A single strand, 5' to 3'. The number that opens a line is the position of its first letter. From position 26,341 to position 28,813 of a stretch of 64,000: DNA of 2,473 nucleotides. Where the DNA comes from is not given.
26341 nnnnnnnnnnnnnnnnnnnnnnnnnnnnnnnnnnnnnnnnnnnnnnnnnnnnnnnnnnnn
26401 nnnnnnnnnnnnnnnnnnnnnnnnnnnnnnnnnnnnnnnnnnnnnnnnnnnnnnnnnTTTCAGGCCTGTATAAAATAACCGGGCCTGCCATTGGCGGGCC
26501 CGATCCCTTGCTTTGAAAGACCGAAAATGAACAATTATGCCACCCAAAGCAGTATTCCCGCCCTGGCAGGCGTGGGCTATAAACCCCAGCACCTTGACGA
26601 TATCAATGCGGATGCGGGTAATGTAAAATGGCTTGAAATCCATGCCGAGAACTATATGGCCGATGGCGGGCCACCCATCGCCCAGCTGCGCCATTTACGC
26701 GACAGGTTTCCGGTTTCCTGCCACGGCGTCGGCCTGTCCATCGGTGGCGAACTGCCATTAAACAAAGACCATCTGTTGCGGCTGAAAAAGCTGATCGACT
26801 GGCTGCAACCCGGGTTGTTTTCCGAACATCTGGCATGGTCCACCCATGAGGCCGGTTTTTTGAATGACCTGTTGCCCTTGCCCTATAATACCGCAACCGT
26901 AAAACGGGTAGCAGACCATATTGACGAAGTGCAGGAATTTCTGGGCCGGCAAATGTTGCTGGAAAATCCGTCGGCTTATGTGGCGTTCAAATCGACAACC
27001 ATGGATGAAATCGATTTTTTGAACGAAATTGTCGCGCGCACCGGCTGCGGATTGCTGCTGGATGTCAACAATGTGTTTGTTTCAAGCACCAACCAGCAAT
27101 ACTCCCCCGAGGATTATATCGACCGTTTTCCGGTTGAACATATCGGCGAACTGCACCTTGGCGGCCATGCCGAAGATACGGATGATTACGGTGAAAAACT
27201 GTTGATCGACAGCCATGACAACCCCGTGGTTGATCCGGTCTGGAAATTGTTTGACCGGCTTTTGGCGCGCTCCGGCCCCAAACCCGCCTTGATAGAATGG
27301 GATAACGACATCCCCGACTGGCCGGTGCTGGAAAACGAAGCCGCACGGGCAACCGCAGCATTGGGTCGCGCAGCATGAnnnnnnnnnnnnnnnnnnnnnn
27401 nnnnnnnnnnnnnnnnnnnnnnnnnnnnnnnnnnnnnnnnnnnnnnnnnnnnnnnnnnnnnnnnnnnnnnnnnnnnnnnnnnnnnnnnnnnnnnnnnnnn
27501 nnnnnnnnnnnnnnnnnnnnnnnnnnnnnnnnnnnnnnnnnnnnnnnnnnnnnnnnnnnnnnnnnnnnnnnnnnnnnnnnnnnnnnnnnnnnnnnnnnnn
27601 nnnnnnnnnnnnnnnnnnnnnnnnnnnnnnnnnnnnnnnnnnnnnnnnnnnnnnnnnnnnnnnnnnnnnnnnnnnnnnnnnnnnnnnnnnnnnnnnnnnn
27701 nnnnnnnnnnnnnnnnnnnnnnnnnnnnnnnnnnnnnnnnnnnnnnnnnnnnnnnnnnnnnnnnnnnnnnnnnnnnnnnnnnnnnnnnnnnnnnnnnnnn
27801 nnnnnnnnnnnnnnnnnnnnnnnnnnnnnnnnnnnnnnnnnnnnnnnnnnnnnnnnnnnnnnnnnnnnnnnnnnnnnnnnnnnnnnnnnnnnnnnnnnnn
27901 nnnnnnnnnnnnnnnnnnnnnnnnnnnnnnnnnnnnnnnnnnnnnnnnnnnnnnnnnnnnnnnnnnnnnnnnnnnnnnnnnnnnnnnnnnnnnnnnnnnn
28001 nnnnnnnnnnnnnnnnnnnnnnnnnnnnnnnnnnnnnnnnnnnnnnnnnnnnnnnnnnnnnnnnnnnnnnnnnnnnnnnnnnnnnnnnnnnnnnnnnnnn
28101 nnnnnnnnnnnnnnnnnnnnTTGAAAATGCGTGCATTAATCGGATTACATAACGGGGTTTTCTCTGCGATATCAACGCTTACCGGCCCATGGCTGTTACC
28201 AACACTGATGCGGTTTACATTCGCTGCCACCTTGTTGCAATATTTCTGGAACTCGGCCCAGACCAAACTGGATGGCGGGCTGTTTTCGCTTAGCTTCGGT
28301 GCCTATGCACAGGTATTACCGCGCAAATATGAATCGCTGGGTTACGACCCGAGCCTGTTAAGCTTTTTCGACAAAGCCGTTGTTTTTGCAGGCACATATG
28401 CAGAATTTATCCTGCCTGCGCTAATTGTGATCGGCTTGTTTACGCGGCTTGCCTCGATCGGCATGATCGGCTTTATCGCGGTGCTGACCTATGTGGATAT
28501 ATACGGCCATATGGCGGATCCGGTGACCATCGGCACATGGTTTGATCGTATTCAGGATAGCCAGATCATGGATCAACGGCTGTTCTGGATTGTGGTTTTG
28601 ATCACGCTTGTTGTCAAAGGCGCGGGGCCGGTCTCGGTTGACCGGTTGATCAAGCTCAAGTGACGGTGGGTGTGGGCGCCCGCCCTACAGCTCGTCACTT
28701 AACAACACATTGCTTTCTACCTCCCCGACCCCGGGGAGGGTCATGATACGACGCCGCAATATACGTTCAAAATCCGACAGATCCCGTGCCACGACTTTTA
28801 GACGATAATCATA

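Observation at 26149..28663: Bufferin-type RiPP biosynthetic cluster (DUF2282 precursor, MNIO/DUF692, DUF2063, DoxX)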

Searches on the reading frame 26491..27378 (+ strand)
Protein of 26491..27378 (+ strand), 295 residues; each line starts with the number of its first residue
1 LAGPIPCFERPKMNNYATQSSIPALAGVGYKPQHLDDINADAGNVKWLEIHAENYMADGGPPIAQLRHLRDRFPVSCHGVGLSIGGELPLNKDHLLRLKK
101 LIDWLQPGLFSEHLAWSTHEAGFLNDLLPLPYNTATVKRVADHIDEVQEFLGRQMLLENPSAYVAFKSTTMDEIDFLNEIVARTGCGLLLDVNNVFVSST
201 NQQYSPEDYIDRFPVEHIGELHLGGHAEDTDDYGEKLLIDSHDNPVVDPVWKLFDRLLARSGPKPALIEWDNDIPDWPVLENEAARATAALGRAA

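Call 3: search_protein_families(library=pfam, proteins=[window:26491-27378:+], max_evalue=0.01)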
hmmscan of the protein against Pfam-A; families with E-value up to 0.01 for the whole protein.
window:26491-27378:+ (295 aa): 1 family
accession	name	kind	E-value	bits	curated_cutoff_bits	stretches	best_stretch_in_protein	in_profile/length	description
PF05114.20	MbnB_TglH_ChrH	-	1.3e-103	346.3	25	1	26-290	2-261/263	RiPP precursor modification enzyme MbnB/TglH/ChrH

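Call 4: search_protein_families(library=ncbifam, proteins=[window:26491-27378:+], max_evalue=0.01)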
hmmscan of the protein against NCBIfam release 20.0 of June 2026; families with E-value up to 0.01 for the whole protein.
window:26491-27378:+ (295 aa): 5 families
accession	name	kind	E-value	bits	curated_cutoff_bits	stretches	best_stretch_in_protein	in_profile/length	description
NF050167.1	MNIO_BufB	equivalog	4.8e-112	373.5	310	1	26-287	1-261/262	MNIO family bufferin maturase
NF003818.2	PRK05409.1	equivalog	1.3e-72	244.6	360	1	26-286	2-259/264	HvfB family MNIO-type RiPP peptide maturase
NF050151.1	RiPP_MNIO_ApyH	equivalog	3.5e-27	95.3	400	1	13-292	1-281/283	multinuclear non-heme iron-dependent oxidative enzyme ApyH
TIGR04159.2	methbact_MbnB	equivalog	2.9e-15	56.5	325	1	96-257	71-224/261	methanobactin biosynthesis protein MbnB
NF050165.1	MNIO_ChrH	equivalog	3.5e-11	42.8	600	1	98-260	84-246/363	MNIO family chryseobactin maturase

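Call 13: find_related_loci(query=window:26527-27378:+, collection=genome_contigs, flank=5000)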
Query window:26527-27378:+ (283 aa) in genome_contigs; peptide patterns used: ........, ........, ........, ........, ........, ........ (x = any residue, [..] = any of these).
600 stretches matched a pattern (row limit reached: there are more); 580 encode a relative of the query (tblastn E <= 1e-3); the best 80 are kept; 80 distinct loci.
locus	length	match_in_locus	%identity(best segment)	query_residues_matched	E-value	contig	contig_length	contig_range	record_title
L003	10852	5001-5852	83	3-283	8e-162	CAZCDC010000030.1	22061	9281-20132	MAG TPA_asm: uncultured Rhodobacterales bacterium isolate binchicken_co102_75 genome assembly, contig: NODE_1227_length_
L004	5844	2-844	75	2-282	2e-143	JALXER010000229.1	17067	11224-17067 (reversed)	MAG: Rhodobacteraceae bacterium isolate T2_metabat2_scaf2bin.416 T2_NODE_3237_length_17067_cov_1.991086, whole genome sh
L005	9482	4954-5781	70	6-281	4e-133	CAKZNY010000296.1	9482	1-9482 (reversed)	MAG TPA_asm: uncultured Rhodobacteraceae bacterium isolate SRR4069404_bin.21_CONCOCT_v1.1_MAG genome assembly, contig: E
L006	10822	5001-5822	70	6-279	4e-131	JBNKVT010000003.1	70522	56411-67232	MAG: Paracoccaceae bacterium isolate A1A2.bin.12.orig k141_1498150, whole genome shotgun sequence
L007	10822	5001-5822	68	8-281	3e-131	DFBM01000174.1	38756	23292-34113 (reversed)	MAG TPA_asm: Rhodobacterales bacterium UBA3080 UBA3080_contig_29327, whole genome shotgun sequence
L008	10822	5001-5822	70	9-282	8e-131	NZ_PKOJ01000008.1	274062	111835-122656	Neptunicoccus cionae strain m18 A-m18_8, whole genome shotgun sequence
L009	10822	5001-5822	68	10-283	6e-129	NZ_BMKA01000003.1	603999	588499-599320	Neptunicoccus cionae strain CGMCC 1.15880 sequence03, whole genome shotgun sequence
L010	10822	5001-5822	66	8-281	7e-129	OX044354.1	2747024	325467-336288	MAG: uncultured Amylibacter sp. isolate Z_MB383 genome assembly, chromosome: Z_MB383_contig-1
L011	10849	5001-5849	67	1-283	4e-129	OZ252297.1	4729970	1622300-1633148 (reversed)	MAG: Paracoccaceae bacterium isolate 56077a24-75a3-496f-9d86-128c8c0e4c3c genome assembly, chromosome: 1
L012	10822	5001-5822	67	10-283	2e-128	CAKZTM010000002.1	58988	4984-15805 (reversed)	MAG: uncultured Rhodobacteraceae bacterium isolate L3_Bin_MAXBIN__035_sub_1 genome assembly, contig: c_000000055528, who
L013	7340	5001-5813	68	9-279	1e-127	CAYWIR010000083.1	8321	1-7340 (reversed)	MAG TPA_asm: uncultured Neptunicoccus sp. isolate SRP065251_co2_8 genome assembly, contig: NODE_7971_length_8321_cov_6.3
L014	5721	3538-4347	70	10-279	2e-127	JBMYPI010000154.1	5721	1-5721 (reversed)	MAG: Rubricella sp. isolate ME_XS_2305_bin_80 ME_XS_2305_bin_80_155, whole genome shotgun sequence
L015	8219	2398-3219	68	6-279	9e-127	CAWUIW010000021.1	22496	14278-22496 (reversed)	MAG: uncultured Rhodobacterales bacterium isolate SRR17458609_metabat2_1_1705322972 genome assembly, contig: ERZ21854014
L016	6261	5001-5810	68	10-279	5e-127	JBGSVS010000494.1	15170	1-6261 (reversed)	MAG: Tabrizicola sp. isolate JTS-AC462 k141_1278692, whole genome shotgun sequence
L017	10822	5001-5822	67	6-279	2e-126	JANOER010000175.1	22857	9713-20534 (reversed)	MAG: Rhodobacterales bacterium isolate SOY_65_metabat_207_sub SOY_65_k141_2411059, whole genome shotgun sequence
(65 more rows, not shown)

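Call 15: search_solved_structures(query=window:26527-27378:+, max_evalue=0.001)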
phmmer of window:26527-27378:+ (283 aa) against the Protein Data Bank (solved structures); distinct sequences matched with E-value up to 0.001: 8.
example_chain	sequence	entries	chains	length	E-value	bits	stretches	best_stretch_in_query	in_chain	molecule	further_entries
3bww_A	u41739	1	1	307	3.5e-40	141.5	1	15-217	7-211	Protein of unknown function DUF692/COG3220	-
8hci_D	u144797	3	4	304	6.6e-19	71.6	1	11-260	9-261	DUF692 family protein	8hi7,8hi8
7dz9_B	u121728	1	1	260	4.5e-14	55.8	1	86-267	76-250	cpMbnB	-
7dz9_A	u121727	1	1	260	4.5e-14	55.8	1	86-267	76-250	MbnB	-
7tcr_A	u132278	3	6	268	4.3e-08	36.1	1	85-262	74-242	Methanobactin biosynthesis cassette protein MbnB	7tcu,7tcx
7fc0_B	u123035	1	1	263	4.3e-07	32.8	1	31-236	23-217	Methanobactin biosynthesis cassette protein MbnB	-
7fc0_E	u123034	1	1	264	4.3e-07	32.8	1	31-236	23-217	Methanobactin biosynthesis cassette protein MbnB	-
7tcw_A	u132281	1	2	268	6.5e-07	32.3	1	85-261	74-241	Methanobactin biosynthesis cassette protein MbnB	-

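Call 47: search_solved_structures(query=window:26527-27378:+, max_evalue=1e-10, show_alignments=3)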
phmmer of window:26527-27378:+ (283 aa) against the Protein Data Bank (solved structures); distinct sequences matched with E-value up to 1e-10: 4.
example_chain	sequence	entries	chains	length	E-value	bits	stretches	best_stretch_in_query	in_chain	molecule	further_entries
3bww_A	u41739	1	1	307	3.5e-40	141.5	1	15-217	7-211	Protein of unknown function DUF692/COG3220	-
8hci_D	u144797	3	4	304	6.6e-19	71.6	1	11-260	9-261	DUF692 family protein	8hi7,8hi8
7dz9_B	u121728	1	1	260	4.5e-14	55.8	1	86-267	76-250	cpMbnB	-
7dz9_A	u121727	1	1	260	4.5e-14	55.8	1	86-267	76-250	MbnB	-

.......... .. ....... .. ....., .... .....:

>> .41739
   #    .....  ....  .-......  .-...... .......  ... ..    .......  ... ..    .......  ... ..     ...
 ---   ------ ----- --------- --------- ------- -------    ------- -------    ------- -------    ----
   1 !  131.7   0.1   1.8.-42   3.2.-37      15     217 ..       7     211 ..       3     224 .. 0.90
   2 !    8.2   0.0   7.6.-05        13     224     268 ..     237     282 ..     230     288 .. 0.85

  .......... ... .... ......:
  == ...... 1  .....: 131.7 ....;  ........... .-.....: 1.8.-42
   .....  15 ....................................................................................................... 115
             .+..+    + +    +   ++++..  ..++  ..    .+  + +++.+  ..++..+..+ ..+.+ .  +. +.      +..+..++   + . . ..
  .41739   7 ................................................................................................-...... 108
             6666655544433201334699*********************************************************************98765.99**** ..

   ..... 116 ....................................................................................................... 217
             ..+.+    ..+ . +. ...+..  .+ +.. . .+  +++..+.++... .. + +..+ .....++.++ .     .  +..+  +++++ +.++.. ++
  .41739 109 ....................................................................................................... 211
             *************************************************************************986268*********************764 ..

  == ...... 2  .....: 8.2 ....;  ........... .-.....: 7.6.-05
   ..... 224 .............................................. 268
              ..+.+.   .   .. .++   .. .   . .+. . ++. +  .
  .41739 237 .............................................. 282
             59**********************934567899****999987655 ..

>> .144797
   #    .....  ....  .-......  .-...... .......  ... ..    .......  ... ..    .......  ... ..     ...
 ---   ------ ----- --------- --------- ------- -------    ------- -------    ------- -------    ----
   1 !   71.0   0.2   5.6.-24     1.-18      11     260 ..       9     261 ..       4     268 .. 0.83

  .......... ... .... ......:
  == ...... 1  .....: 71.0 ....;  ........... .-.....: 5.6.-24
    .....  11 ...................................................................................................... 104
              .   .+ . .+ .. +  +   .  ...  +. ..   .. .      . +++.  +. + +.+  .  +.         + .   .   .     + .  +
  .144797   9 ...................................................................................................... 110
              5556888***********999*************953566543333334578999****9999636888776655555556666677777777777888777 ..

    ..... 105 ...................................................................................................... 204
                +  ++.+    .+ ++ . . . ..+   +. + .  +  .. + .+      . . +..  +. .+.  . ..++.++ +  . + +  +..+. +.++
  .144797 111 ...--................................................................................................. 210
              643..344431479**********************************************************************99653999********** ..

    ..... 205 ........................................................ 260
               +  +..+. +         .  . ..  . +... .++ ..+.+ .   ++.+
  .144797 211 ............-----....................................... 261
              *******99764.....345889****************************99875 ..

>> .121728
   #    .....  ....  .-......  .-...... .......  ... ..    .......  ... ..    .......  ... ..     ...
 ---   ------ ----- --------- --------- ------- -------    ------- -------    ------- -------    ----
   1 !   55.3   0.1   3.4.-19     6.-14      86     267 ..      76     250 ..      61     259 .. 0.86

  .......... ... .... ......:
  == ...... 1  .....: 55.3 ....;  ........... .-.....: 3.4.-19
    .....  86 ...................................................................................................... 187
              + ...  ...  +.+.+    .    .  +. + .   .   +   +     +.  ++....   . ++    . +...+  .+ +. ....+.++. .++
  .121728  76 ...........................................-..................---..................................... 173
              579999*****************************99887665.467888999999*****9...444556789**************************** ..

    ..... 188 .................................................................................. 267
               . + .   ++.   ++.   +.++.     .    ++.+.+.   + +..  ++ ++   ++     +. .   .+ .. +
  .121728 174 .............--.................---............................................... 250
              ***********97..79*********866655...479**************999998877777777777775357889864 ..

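Call 53: search_solved_structures(query=window:26527-27378:+, max_evalue=1e-7, show_alignments=5)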
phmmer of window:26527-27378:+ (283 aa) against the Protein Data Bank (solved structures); distinct sequences matched with E-value up to 1e-7: 5.
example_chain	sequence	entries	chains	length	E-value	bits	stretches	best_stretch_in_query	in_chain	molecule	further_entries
3bww_A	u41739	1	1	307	3.5e-40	141.5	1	15-217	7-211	Protein of unknown function DUF692/COG3220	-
8hci_D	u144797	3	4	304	6.6e-19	71.6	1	11-260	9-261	DUF692 family protein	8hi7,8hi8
7dz9_B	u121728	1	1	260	4.5e-14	55.8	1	86-267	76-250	cpMbnB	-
7dz9_A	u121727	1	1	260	4.5e-14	55.8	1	86-267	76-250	MbnB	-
7tcr_A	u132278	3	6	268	4.3e-08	36.1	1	85-262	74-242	Methanobactin biosynthesis cassette protein MbnB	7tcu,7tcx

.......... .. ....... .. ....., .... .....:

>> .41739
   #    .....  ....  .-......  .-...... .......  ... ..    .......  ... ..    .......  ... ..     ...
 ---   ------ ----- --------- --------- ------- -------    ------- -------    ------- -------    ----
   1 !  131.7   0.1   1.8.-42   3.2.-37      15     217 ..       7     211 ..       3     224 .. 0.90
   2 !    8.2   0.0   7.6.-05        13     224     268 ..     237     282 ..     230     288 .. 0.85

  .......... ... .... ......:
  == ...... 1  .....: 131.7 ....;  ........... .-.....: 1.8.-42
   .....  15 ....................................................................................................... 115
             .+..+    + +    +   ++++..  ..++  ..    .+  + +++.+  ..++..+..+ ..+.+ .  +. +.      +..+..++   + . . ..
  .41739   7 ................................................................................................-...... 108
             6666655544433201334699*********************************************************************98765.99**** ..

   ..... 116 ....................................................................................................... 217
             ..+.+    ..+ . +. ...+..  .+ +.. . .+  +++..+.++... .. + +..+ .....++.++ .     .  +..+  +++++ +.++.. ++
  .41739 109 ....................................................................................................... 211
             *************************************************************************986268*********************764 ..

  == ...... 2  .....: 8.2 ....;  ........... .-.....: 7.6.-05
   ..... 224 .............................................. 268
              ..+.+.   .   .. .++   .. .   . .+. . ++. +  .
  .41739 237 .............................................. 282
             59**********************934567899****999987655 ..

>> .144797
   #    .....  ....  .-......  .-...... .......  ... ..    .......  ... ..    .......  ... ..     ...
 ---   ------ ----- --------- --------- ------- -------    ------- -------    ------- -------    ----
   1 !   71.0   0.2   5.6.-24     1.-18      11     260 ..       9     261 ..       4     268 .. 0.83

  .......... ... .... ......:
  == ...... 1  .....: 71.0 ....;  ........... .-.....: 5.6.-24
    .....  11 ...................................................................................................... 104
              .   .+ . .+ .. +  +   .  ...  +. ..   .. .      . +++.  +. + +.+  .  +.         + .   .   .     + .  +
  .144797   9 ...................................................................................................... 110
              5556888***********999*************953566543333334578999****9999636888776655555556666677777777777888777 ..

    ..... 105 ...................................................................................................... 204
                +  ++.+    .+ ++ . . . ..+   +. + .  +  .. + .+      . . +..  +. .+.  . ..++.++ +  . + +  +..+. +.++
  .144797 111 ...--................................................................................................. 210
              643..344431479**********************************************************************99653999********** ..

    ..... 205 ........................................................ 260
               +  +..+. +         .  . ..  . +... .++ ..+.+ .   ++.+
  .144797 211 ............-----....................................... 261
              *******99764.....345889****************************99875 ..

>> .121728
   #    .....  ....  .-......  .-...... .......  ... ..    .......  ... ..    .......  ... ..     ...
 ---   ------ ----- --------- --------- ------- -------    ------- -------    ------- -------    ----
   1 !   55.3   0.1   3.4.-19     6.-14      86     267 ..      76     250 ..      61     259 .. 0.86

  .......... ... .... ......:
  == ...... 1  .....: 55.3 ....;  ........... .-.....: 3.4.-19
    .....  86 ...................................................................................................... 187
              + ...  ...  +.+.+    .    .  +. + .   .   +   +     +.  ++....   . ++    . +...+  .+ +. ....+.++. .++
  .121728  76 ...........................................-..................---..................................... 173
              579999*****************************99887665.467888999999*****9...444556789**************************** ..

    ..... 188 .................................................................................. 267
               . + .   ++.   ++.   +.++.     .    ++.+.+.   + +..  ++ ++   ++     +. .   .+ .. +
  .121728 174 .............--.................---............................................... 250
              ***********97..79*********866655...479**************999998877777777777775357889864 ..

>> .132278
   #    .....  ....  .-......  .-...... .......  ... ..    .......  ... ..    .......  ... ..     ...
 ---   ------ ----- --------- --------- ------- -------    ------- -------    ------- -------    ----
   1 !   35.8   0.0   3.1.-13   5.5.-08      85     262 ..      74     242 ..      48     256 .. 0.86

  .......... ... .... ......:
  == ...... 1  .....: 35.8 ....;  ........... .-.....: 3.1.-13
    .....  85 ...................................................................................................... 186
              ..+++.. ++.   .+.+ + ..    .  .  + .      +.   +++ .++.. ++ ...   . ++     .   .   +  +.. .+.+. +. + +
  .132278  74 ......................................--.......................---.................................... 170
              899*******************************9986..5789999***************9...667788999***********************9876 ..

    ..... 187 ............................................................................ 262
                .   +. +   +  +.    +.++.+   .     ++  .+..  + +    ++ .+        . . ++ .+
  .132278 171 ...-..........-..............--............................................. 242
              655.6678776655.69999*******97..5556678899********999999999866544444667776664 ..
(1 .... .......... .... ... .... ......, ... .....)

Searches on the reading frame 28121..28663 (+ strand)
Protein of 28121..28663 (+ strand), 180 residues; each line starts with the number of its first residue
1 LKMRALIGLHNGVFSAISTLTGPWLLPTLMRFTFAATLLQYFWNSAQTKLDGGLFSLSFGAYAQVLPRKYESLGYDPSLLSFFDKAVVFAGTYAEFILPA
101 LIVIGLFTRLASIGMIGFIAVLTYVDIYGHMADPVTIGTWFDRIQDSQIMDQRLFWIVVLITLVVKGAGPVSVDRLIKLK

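Call 3: search_protein_families(library=pfam, proteins=[window:28121-28663:+], max_evalue=0.01)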
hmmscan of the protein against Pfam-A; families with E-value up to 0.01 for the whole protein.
window:28121-28663:+ (180 aa): 1 family
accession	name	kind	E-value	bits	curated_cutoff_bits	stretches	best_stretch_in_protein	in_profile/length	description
PF07681.17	DoxX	-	1.7e-06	29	23.6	1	40-124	11-81/85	DoxX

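Call 4: search_protein_families(library=ncbifam, proteins=[window:28121-28663:+], max_evalue=0.01)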
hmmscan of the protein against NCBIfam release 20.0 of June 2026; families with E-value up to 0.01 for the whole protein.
window:28121-28663:+ (180 aa): 2 families
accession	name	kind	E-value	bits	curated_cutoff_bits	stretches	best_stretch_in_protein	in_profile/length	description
NF050144.1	matur_HvfX_fam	equivalog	1.7e-07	31.6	80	1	82-177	49-164/165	HvfX family Cu-binding RiPP maturation protein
NF045576.1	BT_3928_fam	equivalog_domain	0.0027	16.9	250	1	84-136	47-99/358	BT_3928 family protein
